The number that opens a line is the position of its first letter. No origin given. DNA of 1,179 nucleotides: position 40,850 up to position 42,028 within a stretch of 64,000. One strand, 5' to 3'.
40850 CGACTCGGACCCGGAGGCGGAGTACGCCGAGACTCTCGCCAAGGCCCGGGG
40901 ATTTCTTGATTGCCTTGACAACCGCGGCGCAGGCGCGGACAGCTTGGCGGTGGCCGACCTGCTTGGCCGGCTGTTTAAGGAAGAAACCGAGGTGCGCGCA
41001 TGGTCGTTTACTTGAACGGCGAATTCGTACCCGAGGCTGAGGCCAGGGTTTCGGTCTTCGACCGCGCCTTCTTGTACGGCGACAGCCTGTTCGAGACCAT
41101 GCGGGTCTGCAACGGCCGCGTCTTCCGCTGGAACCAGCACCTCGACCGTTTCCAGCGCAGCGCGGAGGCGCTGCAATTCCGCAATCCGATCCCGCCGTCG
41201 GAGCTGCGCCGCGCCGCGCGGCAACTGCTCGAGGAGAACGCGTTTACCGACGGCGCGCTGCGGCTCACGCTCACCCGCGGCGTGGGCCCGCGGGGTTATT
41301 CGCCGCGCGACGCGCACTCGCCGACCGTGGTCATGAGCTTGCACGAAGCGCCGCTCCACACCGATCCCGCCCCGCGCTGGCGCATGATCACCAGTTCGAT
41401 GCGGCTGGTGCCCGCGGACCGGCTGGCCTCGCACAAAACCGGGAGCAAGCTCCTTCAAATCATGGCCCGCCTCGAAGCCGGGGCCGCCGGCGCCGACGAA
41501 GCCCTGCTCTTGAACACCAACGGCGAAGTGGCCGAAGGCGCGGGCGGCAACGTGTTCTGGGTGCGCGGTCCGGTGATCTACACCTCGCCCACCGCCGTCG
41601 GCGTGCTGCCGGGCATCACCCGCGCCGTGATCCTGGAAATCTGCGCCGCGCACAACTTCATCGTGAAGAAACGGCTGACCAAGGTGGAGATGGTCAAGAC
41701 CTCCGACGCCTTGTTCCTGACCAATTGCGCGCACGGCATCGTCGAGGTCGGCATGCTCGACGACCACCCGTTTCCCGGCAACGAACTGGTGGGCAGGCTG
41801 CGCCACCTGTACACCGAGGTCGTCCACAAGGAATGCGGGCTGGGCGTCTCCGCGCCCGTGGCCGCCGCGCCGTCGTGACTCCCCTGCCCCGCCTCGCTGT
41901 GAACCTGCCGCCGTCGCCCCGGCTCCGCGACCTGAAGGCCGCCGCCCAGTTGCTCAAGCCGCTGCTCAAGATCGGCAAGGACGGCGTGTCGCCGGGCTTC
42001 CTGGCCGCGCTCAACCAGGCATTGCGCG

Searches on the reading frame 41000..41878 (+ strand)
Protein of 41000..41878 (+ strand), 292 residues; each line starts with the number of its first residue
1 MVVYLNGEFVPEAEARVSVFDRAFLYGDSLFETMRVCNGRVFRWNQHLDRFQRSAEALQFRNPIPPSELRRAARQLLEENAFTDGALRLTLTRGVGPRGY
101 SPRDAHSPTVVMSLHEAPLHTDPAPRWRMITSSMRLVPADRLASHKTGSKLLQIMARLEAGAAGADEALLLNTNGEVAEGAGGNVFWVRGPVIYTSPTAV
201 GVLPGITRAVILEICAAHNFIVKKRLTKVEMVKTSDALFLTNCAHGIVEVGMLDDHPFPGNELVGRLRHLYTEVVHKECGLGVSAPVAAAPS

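Call 23: search_protein_families(library=pfam, proteins=[window:41000-41878:+], max_evalue=0.001)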
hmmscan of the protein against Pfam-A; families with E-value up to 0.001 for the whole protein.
window:41000-41878:+ (292 aa): 1 family
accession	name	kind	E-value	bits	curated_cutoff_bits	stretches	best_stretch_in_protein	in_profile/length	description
PF01063.24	Aminotran_4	-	1.7e-56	192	28.5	1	30-250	2-220/223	Amino-transferase class IV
